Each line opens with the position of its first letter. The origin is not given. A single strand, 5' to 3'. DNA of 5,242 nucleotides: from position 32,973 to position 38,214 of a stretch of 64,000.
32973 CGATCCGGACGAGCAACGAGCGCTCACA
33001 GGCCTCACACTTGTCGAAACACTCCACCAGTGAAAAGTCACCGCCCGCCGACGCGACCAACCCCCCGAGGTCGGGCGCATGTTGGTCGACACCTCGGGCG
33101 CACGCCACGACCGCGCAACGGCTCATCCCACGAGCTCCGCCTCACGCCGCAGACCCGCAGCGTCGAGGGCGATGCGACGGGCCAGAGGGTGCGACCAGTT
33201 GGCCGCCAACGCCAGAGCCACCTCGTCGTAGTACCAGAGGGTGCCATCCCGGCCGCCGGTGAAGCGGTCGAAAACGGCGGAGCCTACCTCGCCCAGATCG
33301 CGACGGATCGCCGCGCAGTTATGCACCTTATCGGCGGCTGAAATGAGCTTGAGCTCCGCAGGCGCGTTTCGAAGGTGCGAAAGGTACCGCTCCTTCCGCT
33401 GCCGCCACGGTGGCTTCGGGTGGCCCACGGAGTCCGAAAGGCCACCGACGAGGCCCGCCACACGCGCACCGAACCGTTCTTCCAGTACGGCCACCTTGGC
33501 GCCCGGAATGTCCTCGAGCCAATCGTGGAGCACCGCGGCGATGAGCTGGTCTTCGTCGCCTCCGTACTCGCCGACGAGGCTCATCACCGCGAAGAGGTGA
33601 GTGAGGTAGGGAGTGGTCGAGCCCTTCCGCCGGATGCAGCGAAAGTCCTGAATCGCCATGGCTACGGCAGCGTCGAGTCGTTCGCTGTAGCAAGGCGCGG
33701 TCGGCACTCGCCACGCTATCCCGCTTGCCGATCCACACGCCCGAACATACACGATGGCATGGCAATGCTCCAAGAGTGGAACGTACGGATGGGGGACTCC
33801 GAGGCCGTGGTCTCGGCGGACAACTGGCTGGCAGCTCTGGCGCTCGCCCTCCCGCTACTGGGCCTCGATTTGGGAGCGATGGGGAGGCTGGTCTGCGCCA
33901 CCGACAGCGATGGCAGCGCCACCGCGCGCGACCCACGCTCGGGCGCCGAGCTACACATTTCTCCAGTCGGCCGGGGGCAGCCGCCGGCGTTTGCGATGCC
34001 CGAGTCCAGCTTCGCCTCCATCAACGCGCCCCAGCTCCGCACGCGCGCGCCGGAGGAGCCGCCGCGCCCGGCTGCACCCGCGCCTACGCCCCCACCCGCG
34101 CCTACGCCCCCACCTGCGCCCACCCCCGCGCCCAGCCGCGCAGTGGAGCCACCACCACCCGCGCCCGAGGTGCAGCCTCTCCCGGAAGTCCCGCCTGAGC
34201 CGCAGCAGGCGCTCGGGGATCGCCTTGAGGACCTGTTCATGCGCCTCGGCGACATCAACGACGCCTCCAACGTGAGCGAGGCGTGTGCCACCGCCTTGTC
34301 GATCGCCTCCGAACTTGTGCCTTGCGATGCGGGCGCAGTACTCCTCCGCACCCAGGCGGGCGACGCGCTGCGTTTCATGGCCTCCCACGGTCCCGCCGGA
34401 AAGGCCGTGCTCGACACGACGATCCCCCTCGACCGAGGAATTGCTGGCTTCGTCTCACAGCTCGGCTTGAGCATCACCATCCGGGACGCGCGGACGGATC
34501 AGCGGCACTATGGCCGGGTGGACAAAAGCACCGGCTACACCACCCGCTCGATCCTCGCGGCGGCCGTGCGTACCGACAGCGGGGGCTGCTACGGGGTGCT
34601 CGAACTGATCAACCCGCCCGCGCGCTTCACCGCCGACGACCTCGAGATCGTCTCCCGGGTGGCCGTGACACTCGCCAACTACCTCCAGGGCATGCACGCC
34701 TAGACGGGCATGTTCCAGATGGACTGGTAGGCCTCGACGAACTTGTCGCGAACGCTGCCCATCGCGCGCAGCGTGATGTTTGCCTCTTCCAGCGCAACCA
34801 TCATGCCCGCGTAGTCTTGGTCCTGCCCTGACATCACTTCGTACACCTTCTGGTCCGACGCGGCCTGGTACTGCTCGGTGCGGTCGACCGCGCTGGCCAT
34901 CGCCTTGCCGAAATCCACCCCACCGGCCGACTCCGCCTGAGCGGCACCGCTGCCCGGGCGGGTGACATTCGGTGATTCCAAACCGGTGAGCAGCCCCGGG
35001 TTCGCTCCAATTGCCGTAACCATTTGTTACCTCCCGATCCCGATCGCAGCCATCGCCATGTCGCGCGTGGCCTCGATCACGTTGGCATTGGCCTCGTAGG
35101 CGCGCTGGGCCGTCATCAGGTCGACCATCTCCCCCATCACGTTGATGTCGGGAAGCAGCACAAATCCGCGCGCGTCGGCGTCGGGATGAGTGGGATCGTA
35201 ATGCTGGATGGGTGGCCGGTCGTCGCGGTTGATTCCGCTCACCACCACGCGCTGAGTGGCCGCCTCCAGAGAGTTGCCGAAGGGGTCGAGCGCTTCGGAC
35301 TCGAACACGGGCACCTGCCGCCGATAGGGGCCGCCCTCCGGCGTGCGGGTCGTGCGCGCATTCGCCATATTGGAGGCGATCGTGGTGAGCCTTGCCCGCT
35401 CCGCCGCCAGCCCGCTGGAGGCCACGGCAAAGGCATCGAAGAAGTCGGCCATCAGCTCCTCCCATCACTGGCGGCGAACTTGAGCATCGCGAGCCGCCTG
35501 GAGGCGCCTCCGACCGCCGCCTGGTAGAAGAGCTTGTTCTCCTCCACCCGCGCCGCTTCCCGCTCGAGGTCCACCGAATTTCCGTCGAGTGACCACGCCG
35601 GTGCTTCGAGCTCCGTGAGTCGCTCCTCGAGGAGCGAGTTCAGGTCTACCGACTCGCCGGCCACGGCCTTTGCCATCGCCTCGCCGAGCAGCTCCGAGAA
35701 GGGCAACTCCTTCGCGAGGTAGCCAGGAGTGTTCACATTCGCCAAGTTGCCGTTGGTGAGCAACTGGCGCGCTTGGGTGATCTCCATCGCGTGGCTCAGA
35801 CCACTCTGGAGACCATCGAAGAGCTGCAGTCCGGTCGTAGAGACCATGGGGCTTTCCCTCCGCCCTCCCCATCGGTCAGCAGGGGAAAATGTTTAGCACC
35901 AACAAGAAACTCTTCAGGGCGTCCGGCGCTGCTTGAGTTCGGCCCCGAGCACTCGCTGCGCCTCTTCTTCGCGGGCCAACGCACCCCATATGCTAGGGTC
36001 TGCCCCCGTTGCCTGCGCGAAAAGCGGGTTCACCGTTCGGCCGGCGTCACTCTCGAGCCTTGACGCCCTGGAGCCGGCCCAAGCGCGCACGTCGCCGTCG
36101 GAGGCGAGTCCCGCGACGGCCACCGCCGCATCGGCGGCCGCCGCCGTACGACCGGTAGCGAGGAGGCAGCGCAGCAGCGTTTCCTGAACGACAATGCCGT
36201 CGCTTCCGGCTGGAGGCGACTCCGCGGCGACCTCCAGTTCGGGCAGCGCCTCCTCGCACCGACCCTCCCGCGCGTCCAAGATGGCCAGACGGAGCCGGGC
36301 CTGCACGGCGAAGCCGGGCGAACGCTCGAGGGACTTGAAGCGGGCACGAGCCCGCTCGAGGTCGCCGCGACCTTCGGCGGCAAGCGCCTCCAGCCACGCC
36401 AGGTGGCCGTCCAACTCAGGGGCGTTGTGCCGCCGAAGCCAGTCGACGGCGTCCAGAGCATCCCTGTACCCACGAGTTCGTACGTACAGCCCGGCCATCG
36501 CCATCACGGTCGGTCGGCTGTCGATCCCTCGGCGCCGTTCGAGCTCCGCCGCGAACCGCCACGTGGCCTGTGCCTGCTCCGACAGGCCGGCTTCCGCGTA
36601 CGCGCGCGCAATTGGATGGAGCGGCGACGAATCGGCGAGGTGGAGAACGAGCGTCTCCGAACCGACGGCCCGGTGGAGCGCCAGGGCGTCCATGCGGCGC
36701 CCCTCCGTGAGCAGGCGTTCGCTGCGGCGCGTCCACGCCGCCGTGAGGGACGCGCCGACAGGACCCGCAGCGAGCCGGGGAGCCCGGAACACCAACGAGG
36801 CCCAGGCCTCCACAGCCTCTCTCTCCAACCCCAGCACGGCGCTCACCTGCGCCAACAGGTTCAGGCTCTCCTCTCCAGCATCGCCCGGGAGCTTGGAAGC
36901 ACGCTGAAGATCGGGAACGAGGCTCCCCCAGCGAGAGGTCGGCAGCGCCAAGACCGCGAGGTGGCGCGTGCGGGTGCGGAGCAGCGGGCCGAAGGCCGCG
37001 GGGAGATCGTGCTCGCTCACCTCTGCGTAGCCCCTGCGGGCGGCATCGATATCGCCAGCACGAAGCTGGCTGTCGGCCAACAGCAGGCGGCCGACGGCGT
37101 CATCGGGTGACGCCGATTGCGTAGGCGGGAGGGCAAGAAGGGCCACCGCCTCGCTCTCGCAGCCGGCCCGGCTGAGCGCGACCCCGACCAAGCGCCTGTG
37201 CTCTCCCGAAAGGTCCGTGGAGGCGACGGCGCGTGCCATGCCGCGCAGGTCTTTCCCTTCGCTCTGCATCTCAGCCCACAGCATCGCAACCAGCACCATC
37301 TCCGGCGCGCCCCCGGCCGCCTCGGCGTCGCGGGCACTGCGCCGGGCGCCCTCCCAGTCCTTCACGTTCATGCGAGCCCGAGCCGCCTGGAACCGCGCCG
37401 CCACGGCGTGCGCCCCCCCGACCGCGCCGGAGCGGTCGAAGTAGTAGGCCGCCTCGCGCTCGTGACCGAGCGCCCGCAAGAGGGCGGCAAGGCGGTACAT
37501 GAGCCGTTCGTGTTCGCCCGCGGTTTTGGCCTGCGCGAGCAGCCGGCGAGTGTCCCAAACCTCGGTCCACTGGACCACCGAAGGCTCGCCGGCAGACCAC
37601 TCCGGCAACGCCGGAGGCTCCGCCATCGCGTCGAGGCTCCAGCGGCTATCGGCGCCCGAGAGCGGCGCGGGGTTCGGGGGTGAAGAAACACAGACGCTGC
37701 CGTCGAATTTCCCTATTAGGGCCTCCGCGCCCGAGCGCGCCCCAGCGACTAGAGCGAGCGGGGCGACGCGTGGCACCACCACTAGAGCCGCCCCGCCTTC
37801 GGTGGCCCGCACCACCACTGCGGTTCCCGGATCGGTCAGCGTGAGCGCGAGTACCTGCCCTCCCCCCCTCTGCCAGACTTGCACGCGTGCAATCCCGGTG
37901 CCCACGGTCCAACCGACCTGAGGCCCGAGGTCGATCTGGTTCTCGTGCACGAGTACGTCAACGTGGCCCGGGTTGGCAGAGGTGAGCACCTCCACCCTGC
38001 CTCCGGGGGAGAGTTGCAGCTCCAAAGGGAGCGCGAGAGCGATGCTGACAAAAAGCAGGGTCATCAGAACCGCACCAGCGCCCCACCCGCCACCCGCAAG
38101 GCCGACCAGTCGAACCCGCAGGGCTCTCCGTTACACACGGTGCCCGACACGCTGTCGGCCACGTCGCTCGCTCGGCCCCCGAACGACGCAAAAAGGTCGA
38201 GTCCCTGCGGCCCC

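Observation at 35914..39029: Three unassigned envelope genes are built into the fliD-fliS operon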

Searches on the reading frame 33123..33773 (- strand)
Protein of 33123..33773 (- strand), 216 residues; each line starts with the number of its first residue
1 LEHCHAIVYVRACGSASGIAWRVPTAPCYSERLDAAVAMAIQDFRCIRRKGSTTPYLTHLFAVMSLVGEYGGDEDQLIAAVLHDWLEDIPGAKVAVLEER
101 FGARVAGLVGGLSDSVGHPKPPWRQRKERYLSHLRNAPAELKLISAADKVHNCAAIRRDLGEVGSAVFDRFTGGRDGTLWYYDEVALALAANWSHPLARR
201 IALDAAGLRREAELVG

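Call 53: search_protein_families(library=pfam, proteins=[window:33123-33773:-], max_evalue=0.1)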
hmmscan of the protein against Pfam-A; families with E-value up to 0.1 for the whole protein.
window:33123-33773:- (216 aa): 2 families
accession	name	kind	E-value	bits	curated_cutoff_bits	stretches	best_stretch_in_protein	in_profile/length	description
PF13328.12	HD_4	-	4.4e-18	65.9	27.2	1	40-178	5-155/156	HD domain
PF01966.28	HD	-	0.0011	19.7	22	1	56-152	1-115/116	HD domain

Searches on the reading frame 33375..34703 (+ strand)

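Call 53: search_protein_families(library=pfam, proteins=[window:33375-34703:+], max_evalue=0.1)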
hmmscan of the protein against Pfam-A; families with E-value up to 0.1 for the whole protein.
window:33375-34703:+ (442 aa): 3 families
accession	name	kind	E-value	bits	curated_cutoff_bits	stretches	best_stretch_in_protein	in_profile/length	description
PF01590.32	GAF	-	3.1e-12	47.6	22.4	1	301-435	3-131/133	GAF domain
PF13185.12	GAF_2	-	9.7e-06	26.3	28.6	1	298-437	2-135/136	GAF domain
PF13492.12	GAF_3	-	7.8e-05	23.5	27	1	304-437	6-127/129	GAF domain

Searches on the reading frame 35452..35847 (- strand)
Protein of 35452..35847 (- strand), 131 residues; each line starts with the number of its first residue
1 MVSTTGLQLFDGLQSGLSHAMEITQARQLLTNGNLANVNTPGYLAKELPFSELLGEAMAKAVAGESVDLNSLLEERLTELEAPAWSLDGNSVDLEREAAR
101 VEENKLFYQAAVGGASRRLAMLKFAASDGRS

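Call 3: search_protein_families(library=pfam, proteins=[window:35452-35847:-], max_evalue=1)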
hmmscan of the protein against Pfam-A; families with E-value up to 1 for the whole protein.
window:35452-35847:- (131 aa): 1 family
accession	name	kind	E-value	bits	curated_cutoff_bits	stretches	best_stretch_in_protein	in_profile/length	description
PF00460.25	Flg_bb_rod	-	0.031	14.7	20.7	1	33-43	20-30/31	Flagella basal body rod protein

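Call 4: search_protein_families(library=ncbifam, proteins=[window:35452-35847:-], max_evalue=1)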
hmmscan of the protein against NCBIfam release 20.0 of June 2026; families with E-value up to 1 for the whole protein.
window:35452-35847:- (131 aa): 24 families
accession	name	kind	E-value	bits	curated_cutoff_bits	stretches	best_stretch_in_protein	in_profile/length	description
TIGR01396.1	FlgB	equivalog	1e-16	61.4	59.05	1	17-121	8-125/131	flagellar basal body rod protein FlgB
NF004654.1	PRK06004.1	equivalog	8.4e-11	42.9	142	1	19-126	4-124/126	flagellar basal body rod protein FlgB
NF009266.0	PRK12623.1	equivalog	1.9e-10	40.8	144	1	16-123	15-127/133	flagellar basal body rod protein FlgB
NF009328.0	PRK12685.1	equivalog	3e-10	40.5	169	1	20-123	15-110/116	flagellar basal body rod protein FlgB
NF009264.0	PRK12621.1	equivalog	2.3e-09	37.7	163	1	18-109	13-114/136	flagellar basal body rod protein FlgB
NF005527.0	PRK07182.1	equivalog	3.1e-08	33.8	211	2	19-53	14-48/148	flagellar basal body rod protein FlgB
NF009262.0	PRK12619.1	equivalog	5.8e-08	33.2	183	1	27-113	22-114/130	flagellar basal body rod protein FlgB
NF009263.0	PRK12620.1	equivalog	8.3e-08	32.3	158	1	18-112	13-116/133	flagellar basal body rod protein FlgB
NF004653.1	PRK06003.1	equivalog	8.4e-07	29.4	153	1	18-103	11-101/126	flagellar basal body rod protein FlgB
NF009270.0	PRK12627.1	equivalog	5.2e-06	26.9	128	1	24-113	18-112/128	FlgB family protein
NF005280.0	PRK06797.1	equivalog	9.3e-06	26.3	106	1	13-61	4-54/135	flagellar basal body rod protein FlgB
TIGR03506.1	FlgEFG_subfam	subfamily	4.7e-05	23.3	70.25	1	20-64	9-54/351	flagellar hook-basal body complex protein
TIGR02490.1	flgF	equivalog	5e-05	23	178.5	1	16-82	4-65/218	flagellar basal-body rod protein FlgF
NF009282.1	PRK12642.1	equivalog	0.00014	21.3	242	1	12-76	4-66/239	flagellar basal-body rod protein FlgF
NF009275.1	PRK12632.1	equivalog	0.00099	19.5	170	1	25-109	18-108/130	flagellar basal body rod protein FlgC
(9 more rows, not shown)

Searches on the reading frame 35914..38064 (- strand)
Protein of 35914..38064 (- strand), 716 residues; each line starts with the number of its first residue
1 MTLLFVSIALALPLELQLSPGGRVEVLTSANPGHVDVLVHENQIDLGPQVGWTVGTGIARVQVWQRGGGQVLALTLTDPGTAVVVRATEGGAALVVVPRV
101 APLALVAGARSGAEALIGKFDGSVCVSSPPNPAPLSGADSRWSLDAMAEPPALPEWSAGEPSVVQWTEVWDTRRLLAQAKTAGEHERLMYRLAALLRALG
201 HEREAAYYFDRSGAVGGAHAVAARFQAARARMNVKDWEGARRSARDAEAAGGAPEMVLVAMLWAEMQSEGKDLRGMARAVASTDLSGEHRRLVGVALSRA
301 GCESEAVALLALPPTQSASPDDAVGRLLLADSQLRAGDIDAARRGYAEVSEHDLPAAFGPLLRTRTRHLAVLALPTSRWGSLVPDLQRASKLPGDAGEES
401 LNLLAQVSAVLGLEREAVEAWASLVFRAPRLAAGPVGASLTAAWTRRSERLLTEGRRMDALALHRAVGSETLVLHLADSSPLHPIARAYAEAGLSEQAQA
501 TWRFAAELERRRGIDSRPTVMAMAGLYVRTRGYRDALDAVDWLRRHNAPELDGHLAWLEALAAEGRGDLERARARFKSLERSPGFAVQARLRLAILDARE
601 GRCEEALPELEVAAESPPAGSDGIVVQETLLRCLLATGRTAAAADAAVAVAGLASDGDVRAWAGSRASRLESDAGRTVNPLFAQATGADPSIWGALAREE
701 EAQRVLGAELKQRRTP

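Call 3: search_protein_families(library=pfam, proteins=[window:35914-38064:-], max_evalue=1)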
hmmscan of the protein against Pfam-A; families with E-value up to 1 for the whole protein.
window:35914-38064:- (716 aa): 4 families
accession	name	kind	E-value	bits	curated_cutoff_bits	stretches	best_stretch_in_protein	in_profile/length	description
PF14559.12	TPR_19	-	2.9e-05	24.7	25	2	318-353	20-55/68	Tetratricopeptide repeat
PF13432.12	TPR_16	-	0.0025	18.6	32.7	2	559-618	3-62/65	Tetratricopeptide repeat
PF09976.15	TPR_21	-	0.0058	16.8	25.5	1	558-614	81-140/193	Tetratricopeptide repeat-like domain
PF09613.16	HrpB1_HrpK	-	0.093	12.8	29.3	0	220-281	44-105/126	Bacterial type III secretion protein (HrpB1_HrpK)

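Call 4: search_protein_families(library=ncbifam, proteins=[window:35914-38064:-], max_evalue=1)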
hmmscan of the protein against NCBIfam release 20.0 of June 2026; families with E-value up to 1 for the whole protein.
window:35914-38064:- (716 aa): 2 families
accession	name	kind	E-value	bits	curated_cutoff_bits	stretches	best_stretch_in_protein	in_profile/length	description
TIGR02917.1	PEP_TPR_lipo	equivalog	5.9e-05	21.1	312.2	2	485-632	62-204/899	XrtA/PEP-CTERM system TPR-repeat protein PrsT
TIGR03939.1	PGA_TPR_OMP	equivalog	0.0029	15.9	366.65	1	175-250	418-492/800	poly-beta-1,6 N-acetyl-D-glucosamine export porin PgaA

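Call 8: find_homologous_proteins(query=window:35914-38064:-)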
Query window:35914-38064:- (716 aa): 6 proteins with E <= 0.001 among 8000 candidates.
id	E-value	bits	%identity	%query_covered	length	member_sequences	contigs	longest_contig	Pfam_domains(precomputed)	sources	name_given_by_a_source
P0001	0.0e+0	1526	100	100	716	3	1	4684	-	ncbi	-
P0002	9.6e-227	773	58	100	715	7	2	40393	-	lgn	-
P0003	7.8e-222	757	56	100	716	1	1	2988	-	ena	-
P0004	6.4e-210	717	54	100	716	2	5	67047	-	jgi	jgi:hypothetical protein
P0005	1.8e-207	709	53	100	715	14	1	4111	-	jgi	jgi:tetratricopeptide (TPR) repeat protein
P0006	3.3e-148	513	45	100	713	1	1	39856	PF13432.13,PF13181.13,PF07719.24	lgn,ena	-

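Call 33: predict_structure(alignment_id=A3)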
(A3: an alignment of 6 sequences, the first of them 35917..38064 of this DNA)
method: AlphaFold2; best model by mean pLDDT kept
length: 716 residues; sequences in the alignment: 6
mean_pLDDT: 75.3   pTM: 0.56
mean pLDDT of the five models: 75.3, 74.8, 69.4, 68.9, 67.8
residues with pLDDT >= 90: 181; 70-90: 330; 50-70: 92; < 50: 113
segments of 3 or more residues with pLDDT < 50: 1-10, 47-52, 102-124, 126-148, 154-162, 316-318, 653-663, 665-667, 669-679, 711-716
pLDDT, mean of each block of 10 residues (from residue 1): 30 71 72 75 55 59 57 75 80 78 35 36 37 28 46 45 68 88 86 85 92 84 86 87 87 74 76 70 67 79 79 59 82 84 88 78 83 86 91 82 92 91 88 87 94 93 89 90 94 90 92 89 92 93 82 90 93 94 90 92 92 85 85 87 75 47 48 47 51 58 58 41
secondary structure, 60 per line:
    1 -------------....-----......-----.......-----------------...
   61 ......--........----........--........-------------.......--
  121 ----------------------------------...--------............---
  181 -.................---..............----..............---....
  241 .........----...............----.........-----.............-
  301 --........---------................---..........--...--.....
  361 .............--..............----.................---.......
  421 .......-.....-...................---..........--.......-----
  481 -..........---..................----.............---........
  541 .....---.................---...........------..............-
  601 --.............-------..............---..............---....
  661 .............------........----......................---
elements in order (helices of 4 or more, strands of 3 or more residues): E14-17 E23-28 E34-40 E58-66 E69-76 E81-88 E91-98 H112-118 H166-177 H182-198 H202-215 H220-233 H237-249 H254-268 H273-281 H287-299 H303-310 H320-335 H339-348 H356-373 H376-389 H394-410 H414-427 H429-433 H435-453 H457-466 H469-475 H482-491 H495-512 H517-529 H533-545 H549-565 H569-579 H586-599 H603-615 H623-636 H640-653 H657-673 H680-687 H692-713

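Call 36: fold_search(model_id=the predicted structure, library=pdb)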
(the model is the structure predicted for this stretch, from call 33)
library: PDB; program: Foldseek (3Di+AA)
matches with E <= 10: 1570; with E <= 0.001: 224
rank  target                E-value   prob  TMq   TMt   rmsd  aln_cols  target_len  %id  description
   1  9hvq_Q                1.3e-08  1.00  0.24  0.20  20.1       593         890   12  Structure of the transcribing Pol II-DSIF-PAF-SPT6-RECQL5 complex (released 2025-07-16)
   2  9rtt_Q                5.4e-08  1.00  0.23  0.19  20.1       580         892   11  Activated Elongation Complex with IWS1 and ELOF1 (released 2025-09-03)
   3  9hmf_K                7.0e-08  1.00  0.29  0.28  37.4       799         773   10  Periplasmic scaffold of the Campylobacter jejuni flagellar motor (alpha carbon trace) (released 2024-12-25)
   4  5g04_Y                3.9e-07  1.00  0.21  0.28  19.9       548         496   14  Structure of the human APC-Cdc20-Hsl1 complex (released 2016-05-25)
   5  8fgw_D                5.0e-07  1.00  0.20  0.12  26.8       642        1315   13  Human IFT-A complex structures provide molecular insights into ciliary transport (released 2023-02-22)
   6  9gaw_Q                6.8e-07  1.00  0.21  0.29  17.6       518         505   11  High-resolution structure of the Anaphase-promoting complex/cyclosome (APC/C) bound to co-activator Cdh1 (released 2024-08-14)
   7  8a3t_F                7.3e-07  1.00  0.22  0.30  16.7       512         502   11  S. cerevisiae APC/C-Cdh1 complex (released 2022-08-31)
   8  8bbg_D                8.5e-07  1.00  0.21  0.13  20.0       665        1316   12  Structure of the IFT-A complex; anterograde IFT-A train model (released 2022-12-21)
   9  1w3b_A                8.8e-07  1.00  0.21  0.36  15.6       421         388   17  The superhelical TPR domain of O-linked GlcNAc transferase reveals structural similarities to importin alpha. (released 2004-09-09)
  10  5dse_A                9.2e-07  1.00  0.21  0.26  20.2       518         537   16  Crystal Structure of the TTC7B/Hyccin Complex (released 2015-12-02)
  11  4ui9_Y                9.5e-07  1.00  0.21  0.29  19.3       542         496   14  Atomic structure of the human Anaphase-Promoting Complex (released 2015-06-17)
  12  7dkh_A                1.1e-06  1.00  0.28  0.23  15.2       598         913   11  Crystal structure of the Ctr9/Paf1/Cdc73/Rtf1 quaternary complex (released 2021-11-24)
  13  6vbv_4                1.3e-06  1.00  0.21  0.35  14.8       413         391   13  Structure of the bovine BBSome:ARL6:GTP complex (released 2020-01-29)
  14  5g04_X                1.4e-06  1.00  0.21  0.29  20.3       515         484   16  Structure of the human APC-Cdc20-Hsl1 complex (released 2016-05-25)
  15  8pkp_K                1.4e-06  1.00  0.19  0.25  19.3       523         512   13  Cryo-EM structure of the apo Anaphase-promoting complex/cyclosome (APC/C) at 3.2 Angstrom resolution (released 2023-07-19)
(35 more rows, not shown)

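Call 38: search_solved_structures(query=A1, max_evalue=10)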
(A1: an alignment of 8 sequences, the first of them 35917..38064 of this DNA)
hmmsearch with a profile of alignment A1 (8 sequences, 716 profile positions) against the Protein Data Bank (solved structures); distinct sequences matched with E-value up to 10: 12.
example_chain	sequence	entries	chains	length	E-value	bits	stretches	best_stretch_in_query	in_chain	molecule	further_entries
6vbu_8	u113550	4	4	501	0.0081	18.1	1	560-616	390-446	Bardet-Biedl syndrome 8 protein | Tetratricopeptide repeat domain 8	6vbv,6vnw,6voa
5fzr_A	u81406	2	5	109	0.026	16.4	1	517-615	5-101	DESIGNED TPR PROTEIN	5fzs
5fzq_A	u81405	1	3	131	0.039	15.9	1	517-618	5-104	DESIGNED TPR PROTEIN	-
6ted_Q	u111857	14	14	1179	0.06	15.3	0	190-317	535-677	RNA polymerase-associated protein CTR9 homolog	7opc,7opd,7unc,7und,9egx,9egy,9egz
6xt9_H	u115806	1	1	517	0.14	14.1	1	560-615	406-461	Tetratricopeptide repeat domain 8 isoform 2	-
3as8_A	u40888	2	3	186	0.14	14.1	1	457-514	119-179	Magnetosome protein MamA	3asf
6vfj_B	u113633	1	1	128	0.28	13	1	183-269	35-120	I53_dn5B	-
2n8w_A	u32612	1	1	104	0.38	12.6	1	181-215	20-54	Designed Protein DA05R1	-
8ur5_A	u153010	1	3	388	0.62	11.9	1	184-271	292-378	Trimer head HA,Hemagglutinin HA1 chain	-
8ur7_A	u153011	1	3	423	0.66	11.8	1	184-271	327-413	Trimer head HA,Hemagglutinin HA1 chain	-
3as4_A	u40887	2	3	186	0.92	11.3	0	457-510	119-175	MamA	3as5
7kna_A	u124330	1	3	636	1.6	10.5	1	184-271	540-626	Hemagglutinin,I53_dn5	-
